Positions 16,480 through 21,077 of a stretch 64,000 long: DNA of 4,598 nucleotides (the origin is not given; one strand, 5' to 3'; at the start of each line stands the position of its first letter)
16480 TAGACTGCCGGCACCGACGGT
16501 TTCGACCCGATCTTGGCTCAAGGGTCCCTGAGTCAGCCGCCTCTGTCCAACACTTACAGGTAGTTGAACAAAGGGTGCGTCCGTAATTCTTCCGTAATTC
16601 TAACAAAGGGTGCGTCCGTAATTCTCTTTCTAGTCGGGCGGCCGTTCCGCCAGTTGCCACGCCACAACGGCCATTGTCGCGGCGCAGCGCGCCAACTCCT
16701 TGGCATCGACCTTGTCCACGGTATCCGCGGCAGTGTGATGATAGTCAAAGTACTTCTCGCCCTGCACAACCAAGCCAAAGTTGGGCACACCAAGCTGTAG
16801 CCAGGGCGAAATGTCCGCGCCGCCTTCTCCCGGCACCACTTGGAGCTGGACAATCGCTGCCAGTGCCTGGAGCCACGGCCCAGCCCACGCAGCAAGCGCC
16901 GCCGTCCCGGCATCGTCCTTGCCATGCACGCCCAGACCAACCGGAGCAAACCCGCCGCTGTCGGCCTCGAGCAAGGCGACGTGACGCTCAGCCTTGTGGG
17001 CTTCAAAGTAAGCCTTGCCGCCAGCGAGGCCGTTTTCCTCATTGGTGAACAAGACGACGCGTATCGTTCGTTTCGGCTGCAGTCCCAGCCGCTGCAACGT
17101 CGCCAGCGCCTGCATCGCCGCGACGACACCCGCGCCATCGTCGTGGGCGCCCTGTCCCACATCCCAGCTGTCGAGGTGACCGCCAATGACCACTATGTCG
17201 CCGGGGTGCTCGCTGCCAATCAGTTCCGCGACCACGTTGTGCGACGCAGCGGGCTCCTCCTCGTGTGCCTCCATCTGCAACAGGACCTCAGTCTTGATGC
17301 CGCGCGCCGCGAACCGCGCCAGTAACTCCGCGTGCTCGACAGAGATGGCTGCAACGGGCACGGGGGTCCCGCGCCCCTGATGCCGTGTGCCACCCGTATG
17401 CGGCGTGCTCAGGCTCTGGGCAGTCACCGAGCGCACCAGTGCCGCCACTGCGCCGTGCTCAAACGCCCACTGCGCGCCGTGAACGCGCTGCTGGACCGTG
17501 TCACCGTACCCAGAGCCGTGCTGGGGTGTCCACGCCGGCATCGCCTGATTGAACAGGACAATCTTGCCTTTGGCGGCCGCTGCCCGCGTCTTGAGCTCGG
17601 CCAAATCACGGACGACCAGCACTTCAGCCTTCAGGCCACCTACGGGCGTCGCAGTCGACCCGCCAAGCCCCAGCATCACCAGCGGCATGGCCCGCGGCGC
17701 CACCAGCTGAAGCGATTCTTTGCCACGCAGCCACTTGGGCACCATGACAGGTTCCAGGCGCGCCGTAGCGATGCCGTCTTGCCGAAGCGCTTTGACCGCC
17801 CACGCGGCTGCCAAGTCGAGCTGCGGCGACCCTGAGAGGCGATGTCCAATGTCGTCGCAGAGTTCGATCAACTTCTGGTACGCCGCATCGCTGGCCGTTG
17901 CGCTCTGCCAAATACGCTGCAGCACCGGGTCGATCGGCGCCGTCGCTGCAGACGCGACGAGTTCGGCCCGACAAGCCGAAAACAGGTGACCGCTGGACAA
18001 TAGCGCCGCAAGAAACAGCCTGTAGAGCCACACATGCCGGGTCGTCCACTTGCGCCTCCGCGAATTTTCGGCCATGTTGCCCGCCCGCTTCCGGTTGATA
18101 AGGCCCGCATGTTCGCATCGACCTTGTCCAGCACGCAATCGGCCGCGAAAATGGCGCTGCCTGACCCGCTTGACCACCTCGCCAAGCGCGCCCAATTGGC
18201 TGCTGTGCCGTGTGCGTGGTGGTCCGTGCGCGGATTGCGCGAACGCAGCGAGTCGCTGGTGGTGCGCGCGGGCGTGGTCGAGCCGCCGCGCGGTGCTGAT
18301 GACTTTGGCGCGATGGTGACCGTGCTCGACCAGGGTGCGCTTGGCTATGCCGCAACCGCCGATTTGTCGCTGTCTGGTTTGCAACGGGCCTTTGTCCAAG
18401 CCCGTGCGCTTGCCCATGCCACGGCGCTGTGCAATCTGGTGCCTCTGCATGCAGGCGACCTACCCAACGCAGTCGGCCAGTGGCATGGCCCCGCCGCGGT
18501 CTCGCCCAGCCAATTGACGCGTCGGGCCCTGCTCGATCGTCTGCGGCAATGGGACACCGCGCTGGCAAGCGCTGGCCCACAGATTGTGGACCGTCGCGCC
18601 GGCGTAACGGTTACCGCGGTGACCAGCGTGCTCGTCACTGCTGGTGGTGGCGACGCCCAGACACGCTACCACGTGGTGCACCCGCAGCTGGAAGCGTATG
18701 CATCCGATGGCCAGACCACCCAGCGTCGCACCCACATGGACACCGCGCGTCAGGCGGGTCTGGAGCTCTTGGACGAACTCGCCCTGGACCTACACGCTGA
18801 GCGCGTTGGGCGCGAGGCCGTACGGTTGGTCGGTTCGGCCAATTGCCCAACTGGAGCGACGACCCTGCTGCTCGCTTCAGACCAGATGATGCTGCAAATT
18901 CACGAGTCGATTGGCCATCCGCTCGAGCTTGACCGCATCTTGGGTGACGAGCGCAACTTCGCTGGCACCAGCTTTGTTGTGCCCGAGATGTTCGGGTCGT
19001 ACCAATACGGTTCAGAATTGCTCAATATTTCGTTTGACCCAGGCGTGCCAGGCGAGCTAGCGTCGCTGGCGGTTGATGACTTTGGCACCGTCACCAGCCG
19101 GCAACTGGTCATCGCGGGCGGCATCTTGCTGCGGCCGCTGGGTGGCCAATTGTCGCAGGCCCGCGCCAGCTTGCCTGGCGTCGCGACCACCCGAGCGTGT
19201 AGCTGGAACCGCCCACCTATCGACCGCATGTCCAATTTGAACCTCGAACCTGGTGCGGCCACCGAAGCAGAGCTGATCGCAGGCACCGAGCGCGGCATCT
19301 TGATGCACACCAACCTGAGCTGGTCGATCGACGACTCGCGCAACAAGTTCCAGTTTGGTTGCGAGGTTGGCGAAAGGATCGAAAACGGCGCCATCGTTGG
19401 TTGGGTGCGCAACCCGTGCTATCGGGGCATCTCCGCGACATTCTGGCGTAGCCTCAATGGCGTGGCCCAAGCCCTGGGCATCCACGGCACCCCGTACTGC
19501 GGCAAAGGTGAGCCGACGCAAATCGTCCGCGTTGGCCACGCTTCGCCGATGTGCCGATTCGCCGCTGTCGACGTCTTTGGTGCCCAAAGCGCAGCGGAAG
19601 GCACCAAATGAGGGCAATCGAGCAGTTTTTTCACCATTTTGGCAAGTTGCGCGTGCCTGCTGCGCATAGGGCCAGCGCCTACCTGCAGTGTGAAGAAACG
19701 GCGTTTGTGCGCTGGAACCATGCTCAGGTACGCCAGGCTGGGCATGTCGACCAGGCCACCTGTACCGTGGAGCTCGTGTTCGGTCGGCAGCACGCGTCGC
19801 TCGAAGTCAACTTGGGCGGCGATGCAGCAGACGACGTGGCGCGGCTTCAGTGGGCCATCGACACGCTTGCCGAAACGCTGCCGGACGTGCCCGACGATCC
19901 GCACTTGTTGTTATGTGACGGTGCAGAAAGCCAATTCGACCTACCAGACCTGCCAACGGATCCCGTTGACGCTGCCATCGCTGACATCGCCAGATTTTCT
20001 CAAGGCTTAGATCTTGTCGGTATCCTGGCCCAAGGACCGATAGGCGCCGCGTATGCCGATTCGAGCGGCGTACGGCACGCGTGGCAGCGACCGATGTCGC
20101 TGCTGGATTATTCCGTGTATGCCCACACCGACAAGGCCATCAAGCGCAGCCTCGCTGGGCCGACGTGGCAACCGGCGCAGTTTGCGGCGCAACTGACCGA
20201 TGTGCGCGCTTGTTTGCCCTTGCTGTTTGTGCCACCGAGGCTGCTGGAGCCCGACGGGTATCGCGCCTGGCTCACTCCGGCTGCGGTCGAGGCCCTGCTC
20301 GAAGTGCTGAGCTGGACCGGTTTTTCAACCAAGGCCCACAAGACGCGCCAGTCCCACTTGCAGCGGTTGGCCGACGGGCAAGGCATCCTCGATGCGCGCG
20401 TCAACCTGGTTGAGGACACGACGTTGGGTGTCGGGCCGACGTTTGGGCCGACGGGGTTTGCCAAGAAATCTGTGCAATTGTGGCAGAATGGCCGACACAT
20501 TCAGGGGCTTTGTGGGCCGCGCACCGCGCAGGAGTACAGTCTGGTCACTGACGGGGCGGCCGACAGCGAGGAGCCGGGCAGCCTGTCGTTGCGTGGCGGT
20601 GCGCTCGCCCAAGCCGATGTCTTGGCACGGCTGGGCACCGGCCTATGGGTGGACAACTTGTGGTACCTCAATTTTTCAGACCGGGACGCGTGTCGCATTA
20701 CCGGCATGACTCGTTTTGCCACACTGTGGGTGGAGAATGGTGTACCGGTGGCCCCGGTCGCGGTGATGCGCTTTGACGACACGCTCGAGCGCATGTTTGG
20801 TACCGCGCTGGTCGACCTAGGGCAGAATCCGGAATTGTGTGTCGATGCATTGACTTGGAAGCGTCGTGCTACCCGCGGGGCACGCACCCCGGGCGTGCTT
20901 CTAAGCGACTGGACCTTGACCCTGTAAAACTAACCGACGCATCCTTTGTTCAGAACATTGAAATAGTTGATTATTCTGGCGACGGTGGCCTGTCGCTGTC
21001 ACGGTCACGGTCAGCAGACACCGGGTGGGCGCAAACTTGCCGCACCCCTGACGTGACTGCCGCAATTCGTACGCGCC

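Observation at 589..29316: Dispersed 21-nt core repeat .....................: 11 copies in 30 kb, nearly all at gene ends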

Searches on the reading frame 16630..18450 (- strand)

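Call 10: search_protein_families(library=pfam, proteins=[window:16630-18450:-])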
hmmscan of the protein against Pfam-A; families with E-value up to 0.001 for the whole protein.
window:16630-18450:- (606 aa): 3 families
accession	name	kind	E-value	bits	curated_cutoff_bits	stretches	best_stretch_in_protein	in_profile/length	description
PF04389.22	Peptidase_M28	-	6.6e-30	104.7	21.3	1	405-595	1-191/193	Peptidase family M28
PF01546.33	Peptidase_M20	-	3.8e-10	40.5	24.6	1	432-594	30-201/206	Peptidase family M20/M25/M40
PF02225.27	PA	-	8.7e-05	23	23.9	1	290-377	21-95/95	PA domain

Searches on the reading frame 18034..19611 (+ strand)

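Call 10: search_protein_families(library=pfam, proteins=[window:18034-19611:+])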
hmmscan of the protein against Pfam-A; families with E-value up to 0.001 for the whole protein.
window:18034-19611:+ (525 aa): 2 families
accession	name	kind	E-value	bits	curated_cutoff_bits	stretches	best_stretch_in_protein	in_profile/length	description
PF19289.4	PmbA_TldD_3rd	-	5.1e-22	78.5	22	1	274-514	2-218/220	PmbA/TldA metallopeptidase C-terminal domain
PF01523.21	PmbA_TldD_1st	-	1.1e-10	41.9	20.9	1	63-127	1-65/65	PmbA/TldA metallopeptidase domain 1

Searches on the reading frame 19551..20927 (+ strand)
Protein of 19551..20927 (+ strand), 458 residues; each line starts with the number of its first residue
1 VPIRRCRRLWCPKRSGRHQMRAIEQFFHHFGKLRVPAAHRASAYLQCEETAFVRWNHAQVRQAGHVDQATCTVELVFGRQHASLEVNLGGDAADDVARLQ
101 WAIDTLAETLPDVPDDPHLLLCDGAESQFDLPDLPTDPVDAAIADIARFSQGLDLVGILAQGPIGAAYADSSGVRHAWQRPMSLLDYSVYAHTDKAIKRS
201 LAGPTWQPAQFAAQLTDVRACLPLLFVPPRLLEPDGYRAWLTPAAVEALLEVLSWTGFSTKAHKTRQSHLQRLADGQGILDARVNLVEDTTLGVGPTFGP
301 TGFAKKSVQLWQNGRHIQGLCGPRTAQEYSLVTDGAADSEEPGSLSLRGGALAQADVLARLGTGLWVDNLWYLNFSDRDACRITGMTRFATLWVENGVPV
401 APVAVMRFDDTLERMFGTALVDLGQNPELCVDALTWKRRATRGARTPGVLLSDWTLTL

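Call 10: search_protein_families(library=pfam, proteins=[window:19551-20927:+])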
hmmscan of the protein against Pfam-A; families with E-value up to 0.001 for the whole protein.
window:19551-20927:+ (458 aa): 1 family
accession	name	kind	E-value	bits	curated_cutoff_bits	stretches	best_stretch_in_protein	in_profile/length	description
PF19289.4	PmbA_TldD_3rd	-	4e-13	49.5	22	1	237-456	4-218/220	PmbA/TldA metallopeptidase C-terminal domain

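Call 54: find_homologous_proteins(query=window:19608-20927:+, max_evalue=1e-100)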
Query window:19608-20927:+ (439 aa): 37 proteins with E <= 1e-100 among 8000 candidates.
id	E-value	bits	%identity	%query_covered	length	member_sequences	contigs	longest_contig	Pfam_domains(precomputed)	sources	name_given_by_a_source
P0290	0.0e+0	1009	100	100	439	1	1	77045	PF19289.5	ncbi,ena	-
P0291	1.4e-224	764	75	100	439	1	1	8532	PF19289.5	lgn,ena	-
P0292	6.1e-173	594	62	100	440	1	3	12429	PF19289.5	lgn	-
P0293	1.4e-164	566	59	100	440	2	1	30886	PF19289.5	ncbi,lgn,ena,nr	ncbi:MAG: TldD/PmbA family protein [Myxococcales bacterium]|nr:TldD/PmbA family protein [Myxococcale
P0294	1.8e-159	549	57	100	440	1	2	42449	PF19289.5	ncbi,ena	-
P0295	8.0e-148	511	57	98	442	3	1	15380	PF19289.5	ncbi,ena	-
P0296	1.7e-146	507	57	100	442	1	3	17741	PF19289.5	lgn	-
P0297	7.4e-132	458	51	99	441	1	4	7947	PF19289.5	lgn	-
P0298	3.1e-121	423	48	100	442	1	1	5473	PF19289.5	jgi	-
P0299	2.9e-106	374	46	98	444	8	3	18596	PF19289.5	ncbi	-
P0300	6.5e-106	373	45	99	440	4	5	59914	PF19289.5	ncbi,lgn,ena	-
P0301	2.0e-105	371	44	99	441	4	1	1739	PF19289.5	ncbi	ncbi:MAG: metallopeptidase TldD-related protein [Polyangiaceae bacterium]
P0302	5.0e-105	370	46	93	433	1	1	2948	PF19289.5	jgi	jgi:predicted Zn-dependent protease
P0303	8.4e-105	369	45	99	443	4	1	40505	PF19289.5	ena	-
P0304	1.1e-103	366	45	95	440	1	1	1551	PF19289.5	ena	-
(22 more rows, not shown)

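Call 55: find_encoding_contigs(protein=P0291, flank=10000, max_places=1)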
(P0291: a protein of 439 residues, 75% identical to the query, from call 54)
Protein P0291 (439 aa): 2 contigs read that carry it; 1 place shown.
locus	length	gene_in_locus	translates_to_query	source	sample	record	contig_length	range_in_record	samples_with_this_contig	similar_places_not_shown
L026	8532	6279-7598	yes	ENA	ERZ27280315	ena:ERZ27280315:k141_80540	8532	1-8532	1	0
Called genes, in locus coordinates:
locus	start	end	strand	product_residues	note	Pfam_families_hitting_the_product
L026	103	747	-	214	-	PF10604:Polyketide_cyc2 (weak), PF03364:Polyketide_cyc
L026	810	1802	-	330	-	-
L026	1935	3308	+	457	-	PF13439:Glyco_transf_4, PF13579:Glyco_trans_4_4, PF20706:GT4-conflict (weak), PF00534:Glycos_transf_1, PF13692:Glyco_trans_1_4, PF13524:Glyco_trans_1_2 (faint)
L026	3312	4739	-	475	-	PF04389:Peptidase_M28, PF01546:Peptidase_M20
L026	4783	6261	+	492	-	PF01523:PmbA_TldD_1st, PF19289:PmbA_TldD_3rd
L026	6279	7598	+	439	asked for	PF19289:PmbA_TldD_3rd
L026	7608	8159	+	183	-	-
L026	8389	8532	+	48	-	?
